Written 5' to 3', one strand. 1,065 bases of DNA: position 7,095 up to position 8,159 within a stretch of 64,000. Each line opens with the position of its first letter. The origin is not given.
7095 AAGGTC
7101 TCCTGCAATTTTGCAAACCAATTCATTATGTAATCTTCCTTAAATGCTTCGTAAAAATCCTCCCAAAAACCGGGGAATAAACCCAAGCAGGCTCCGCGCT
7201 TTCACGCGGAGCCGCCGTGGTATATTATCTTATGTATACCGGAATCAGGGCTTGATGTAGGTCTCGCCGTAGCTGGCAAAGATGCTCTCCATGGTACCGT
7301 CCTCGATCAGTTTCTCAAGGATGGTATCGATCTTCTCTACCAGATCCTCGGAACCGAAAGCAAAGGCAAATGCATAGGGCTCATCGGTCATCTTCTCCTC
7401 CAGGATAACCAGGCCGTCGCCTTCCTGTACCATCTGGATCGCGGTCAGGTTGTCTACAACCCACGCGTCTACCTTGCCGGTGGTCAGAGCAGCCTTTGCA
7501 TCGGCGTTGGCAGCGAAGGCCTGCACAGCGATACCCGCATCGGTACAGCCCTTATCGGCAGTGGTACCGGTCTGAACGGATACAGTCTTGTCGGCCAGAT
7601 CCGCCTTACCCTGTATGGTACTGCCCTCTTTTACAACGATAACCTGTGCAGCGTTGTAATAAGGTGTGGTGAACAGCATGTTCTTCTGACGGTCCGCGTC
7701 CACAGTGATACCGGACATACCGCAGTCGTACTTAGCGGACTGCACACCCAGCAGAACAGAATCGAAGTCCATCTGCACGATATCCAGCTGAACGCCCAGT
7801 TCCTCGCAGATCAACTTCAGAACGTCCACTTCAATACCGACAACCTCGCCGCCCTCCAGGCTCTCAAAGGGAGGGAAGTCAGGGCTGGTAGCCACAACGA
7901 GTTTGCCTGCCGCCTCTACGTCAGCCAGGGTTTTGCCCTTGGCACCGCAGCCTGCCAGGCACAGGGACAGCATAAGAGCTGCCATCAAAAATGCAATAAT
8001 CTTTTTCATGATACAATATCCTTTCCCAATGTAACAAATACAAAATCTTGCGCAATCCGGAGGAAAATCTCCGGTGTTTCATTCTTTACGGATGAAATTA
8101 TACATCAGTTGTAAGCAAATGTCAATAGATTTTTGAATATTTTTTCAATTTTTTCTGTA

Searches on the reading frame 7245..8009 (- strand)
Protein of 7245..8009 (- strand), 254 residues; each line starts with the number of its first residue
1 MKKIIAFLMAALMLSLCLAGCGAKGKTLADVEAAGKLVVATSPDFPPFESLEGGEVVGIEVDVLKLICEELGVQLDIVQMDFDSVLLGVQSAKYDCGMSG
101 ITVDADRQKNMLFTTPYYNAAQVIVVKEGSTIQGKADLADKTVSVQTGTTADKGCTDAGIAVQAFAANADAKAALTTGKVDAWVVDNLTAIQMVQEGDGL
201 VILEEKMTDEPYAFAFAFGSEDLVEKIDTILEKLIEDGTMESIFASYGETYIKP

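Call 9: find_encoding_contigs(protein=window:7245-8009:-, flank=10000, max_places=10)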
Protein window:7245-8009:- (254 aa): 7 contigs read that carry it; 7 places shown.
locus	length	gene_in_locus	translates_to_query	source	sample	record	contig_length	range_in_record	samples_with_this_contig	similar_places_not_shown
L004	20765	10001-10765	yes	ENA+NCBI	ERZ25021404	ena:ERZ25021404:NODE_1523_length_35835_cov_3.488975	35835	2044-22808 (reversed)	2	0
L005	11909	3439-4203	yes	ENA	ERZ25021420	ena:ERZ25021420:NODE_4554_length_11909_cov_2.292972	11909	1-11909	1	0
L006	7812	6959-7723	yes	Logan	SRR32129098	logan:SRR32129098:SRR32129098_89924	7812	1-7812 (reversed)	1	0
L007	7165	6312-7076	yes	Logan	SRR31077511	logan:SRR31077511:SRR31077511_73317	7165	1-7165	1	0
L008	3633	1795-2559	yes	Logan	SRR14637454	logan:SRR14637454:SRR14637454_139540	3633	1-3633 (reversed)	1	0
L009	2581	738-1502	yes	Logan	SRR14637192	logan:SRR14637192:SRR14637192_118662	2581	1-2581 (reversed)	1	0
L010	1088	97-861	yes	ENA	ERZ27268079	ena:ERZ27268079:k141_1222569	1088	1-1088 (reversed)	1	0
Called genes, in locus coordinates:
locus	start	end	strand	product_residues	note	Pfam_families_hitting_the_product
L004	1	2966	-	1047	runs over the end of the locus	PF00133:tRNA-synt_1, PF01406:tRNA-synt_1e (faint), PF09334:tRNA-synt_1g, PF08264:Anticodon_1, PF19302:DUF5915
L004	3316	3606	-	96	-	-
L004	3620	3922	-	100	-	PF11195:Tad2-like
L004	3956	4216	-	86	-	-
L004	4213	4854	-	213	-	PF01551:Peptidase_M23, PF00395:SLH (faint)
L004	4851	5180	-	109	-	-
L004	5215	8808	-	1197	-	PF12708:Pect-lyase_RHGA_epim (weak)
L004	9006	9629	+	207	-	PF01381:HTH_3, PF12844:HTH_19, PF13560:HTH_31, PF00717:Peptidase_S24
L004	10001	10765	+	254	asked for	PF00497:SBP_bac_3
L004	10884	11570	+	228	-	PF00528:BPD_transp_1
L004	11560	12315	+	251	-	PF00005:ABC_tran, PF02463:SMC_N (faint), PF13304:AAA_21 (weak)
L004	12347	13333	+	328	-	PF02729:OTCace_N, PF00185:OTCace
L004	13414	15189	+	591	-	PF08439:Peptidase_M3_N, PF01432:Peptidase_M3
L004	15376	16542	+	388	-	PF14697:Fer4_21 (faint), PF00248:Aldo_ket_red, PF12838:Fer4_7 (weak), PF13183:Fer4_8, PF13187:Fer4_9, PF13237:Fer4_10 (faint), PF13534:Fer4_17, PF14691:Fer4_20 (faint)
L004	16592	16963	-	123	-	PF07411:DUF1508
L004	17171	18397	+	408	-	PF02073:Peptidase_M29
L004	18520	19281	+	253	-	PF00753:Lactamase_B, PF19583:ODP (faint)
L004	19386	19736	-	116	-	-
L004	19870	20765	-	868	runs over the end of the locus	PF02837:Glyco_hydro_2_N (weak), PF22666:Glyco_hydro_2_N2 (weak), PF00703:Glyco_hydro_2, PF02836:Glyco_hydro_2_C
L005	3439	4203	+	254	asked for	PF00497:SBP_bac_3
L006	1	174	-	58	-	?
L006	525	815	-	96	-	-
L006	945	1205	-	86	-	-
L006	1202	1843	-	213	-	PF01551:Peptidase_M23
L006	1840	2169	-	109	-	-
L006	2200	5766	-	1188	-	PF12708:Pect-lyase_RHGA_epim (faint)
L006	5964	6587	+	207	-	PF01381:HTH_3, PF12844:HTH_19, PF13560:HTH_31, PF00717:Peptidase_S24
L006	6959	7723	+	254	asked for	PF00497:SBP_bac_3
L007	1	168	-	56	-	?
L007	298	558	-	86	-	-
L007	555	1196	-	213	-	PF01551:Peptidase_M23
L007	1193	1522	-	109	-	-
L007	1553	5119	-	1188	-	PF12708:Pect-lyase_RHGA_epim (faint)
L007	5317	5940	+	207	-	PF01381:HTH_3, PF12844:HTH_19, PF13560:HTH_31, PF00717:Peptidase_S24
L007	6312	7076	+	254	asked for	PF00497:SBP_bac_3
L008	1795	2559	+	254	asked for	PF00497:SBP_bac_3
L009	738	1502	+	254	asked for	PF00497:SBP_bac_3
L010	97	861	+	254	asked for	PF00497:SBP_bac_3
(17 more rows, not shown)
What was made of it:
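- Every contig carrying the exact SBP protein and extending far enough has the repressor (call 9).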

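Call 13: find_related_loci(query=window:7245-8009:-, collection=genome_contigs, flank=10000)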
Query window:7245-8009:- (254 aa) in genome_contigs; peptide patterns used: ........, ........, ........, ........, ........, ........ (x = any residue, [..] = any of these).
599 stretches matched a pattern (row limit reached: there are more); 10 encode a relative of the query (tblastn E <= 1e-3); 10 distinct loci.
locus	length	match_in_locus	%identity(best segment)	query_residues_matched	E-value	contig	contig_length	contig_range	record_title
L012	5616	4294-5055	89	1-254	2e-143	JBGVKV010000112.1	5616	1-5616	MAG: Eubacteriales bacterium isolate fecal_MAG_297 fecal_MAG_297_contig_0112, whole genome shotgun sequence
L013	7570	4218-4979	85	1-254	1e-137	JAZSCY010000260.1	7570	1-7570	MAG: Eubacteriales bacterium isolate T1900044602_TS20190068.MAGScoT_cleanbin_000033 SGB_705_k141_1749372, whole genome s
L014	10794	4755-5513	76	1-254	2e-127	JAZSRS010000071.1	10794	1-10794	MAG: Faecousia sp. isolate T1900044536_TS20190002.MAGScoT_cleanbin_000028 SGB_17_k141_2241179, whole genome shotgun sequ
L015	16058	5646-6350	78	21-254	6e-117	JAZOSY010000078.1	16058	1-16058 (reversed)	MAG: Faecousia sp. isolate T1900045541_YK20190235.MAGScoT_cleanbin_000100 SGB_7813_k141_1938734, whole genome shotgun se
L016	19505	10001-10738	37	1-251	5e-47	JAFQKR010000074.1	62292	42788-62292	MAG: Clostridia bacterium isolate RGIG1907 Goat_Cecum.Co__c2196744, whole genome shotgun sequence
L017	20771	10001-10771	39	1-247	1e-41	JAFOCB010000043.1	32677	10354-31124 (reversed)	MAG: Clostridia bacterium isolate RGIG331 Dairy_cattle_Colon-2__c188829, whole genome shotgun sequence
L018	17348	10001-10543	35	36-196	2e-21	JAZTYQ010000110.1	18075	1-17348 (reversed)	MAG: Acutalibacteraceae bacterium isolate T1900045325_YK20190014.MAGScoT_cleanbin_000094 SGB_6441_k141_2531893, whole ge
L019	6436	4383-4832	34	1-151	2e-20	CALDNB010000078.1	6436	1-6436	MAG TPA_asm: uncultured Clostridia bacterium isolate SRR6425820_bin.122_CONCOCT_v1.1_MAG genome assembly, contig: ERZ176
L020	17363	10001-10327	23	45-152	6e-7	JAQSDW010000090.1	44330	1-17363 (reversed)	MAG: Reyranella sp. isolate D1-2020 MAG005 NODE_244_length_44330_cov_9.306132, whole genome shotgun sequence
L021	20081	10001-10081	63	1-27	3e-5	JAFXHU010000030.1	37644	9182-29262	MAG: Clostridia bacterium isolate RGIG6427 Sheep_Rectum.Co__c3020774, whole genome shotgun sequence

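Call 22: search_protein_families(library=pfam, proteins=[L012:3422-3913:+, L012:2521-3228:-, L012:1946-2512:-, L012:1510-1935:-, L013:1209-3032:-, L013:3231-3845:+, L004:3620-3922:-, L004:3316-3606:-], max_evalue=0.05)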
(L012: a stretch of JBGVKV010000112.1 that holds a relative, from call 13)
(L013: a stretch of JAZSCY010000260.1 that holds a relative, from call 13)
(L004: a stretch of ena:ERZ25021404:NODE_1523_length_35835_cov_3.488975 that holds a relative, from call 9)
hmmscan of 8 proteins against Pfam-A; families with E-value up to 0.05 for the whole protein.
L012:3422-3913:+ (163 aa): 12 families
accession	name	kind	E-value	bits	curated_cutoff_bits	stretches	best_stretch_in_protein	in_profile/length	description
PF00717.28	Peptidase_S24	-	2.7e-14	53.3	23.3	1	74-154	37-114/116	Peptidase S24-like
PF01381.28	HTH_3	-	1.1e-13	51.4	23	1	6-60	1-55/55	Helix-turn-helix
PF13560.12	HTH_31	-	7.3e-11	42.7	27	1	5-57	5-58/64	Helix-turn-helix domain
PF12844.13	HTH_19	-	3.2e-07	30.6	30.2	1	4-51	2-49/64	Helix-turn-helix domain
PF13412.12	HTH_24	-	0.0002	21.3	21.9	1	6-31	9-34/48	Winged helix-turn-helix DNA-binding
PF13443.12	HTH_26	-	0.00081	20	22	1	5-56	1-53/63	Cro/C1-type HTH DNA-binding domain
PF08281.18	Sigma70_r4_2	-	0.01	15.9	25.7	1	9-34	21-46/54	Sigma-70, region 4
PF08279.18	HTH_11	-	0.013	15.9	25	1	6-31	6-32/55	HTH domain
PF04545.22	Sigma70_r4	-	0.016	15.2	24.1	1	8-31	14-37/50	Sigma-70, region 4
PF15943.11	YdaS_toxin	-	0.028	14.7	30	0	17-39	11-33/65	Bacterial toxin YdaS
PF01047.28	MarR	-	0.031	14.6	24.6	0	6-33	9-36/59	MarR family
PF14549.12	P22_Cro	-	0.033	14.4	30.2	0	17-44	12-37/60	DNA-binding transcriptional regulator Cro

L012:2521-3228:- (235 aa): 0 families

L012:1946-2512:- (188 aa): 0 families

L012:1510-1935:- (141 aa): 1 family
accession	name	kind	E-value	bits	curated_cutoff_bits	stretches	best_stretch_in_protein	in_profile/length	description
PF07148.17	MalM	-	0.046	13.9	26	0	61-98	30-67/134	Maltose operon periplasmic protein precursor (MalM)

L013:1209-3032:- (607 aa): 2 families
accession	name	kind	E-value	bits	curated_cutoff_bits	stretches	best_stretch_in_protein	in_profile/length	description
PF13186.11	SPASM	-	0.00037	21.2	21.5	0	254-280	7-34/67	Iron-sulfur cluster-binding domain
PF18316.7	S-l_SbsC_C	-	0.0084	17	26.6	1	356-388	48-79/86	S-layer protein SbsC C-terminal domain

L013:3231-3845:+ (204 aa): 9 families
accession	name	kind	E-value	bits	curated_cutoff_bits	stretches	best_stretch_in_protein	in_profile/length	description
PF00717.28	Peptidase_S24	-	1.9e-25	89.2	23.3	1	83-197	1-116/116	Peptidase S24-like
PF01381.28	HTH_3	-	9.6e-14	51.6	23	1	6-60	1-55/55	Helix-turn-helix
PF13560.12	HTH_31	-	3.4e-11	43.7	27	1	4-57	4-58/64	Helix-turn-helix domain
PF12844.13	HTH_19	-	3.9e-06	27.1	30.2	1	4-53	2-51/64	Helix-turn-helix domain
PF13443.12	HTH_26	-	0.0006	20.4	22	1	5-54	1-51/63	Cro/C1-type HTH DNA-binding domain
PF13412.12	HTH_24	-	0.003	17.5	21.9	1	6-31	9-34/48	Winged helix-turn-helix DNA-binding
PF01047.28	MarR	-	0.015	15.6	24.6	1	6-33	9-36/59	MarR family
PF15943.11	YdaS_toxin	-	0.022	15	30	0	17-39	11-33/65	Bacterial toxin YdaS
PF15731.11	MqsA_antitoxin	-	0.045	14.3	30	0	6-47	74-115/131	Antitoxin component of bacterial toxin-antitoxin system, MqsA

L004:3620-3922:- (100 aa): 1 family
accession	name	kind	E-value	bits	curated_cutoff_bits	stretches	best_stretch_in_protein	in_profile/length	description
PF11195.14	Tad2-like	-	2.8e-20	73.1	25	1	7-99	2-73/73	Thoeris anti-defense 2-like domain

L004:3316-3606:- (96 aa): 1 family
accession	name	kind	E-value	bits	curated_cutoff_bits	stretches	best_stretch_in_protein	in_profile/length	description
PF10947.13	DUF2628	-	0.024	15.5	23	1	10-62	37-88/93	Protein of unknown function (DUF2628)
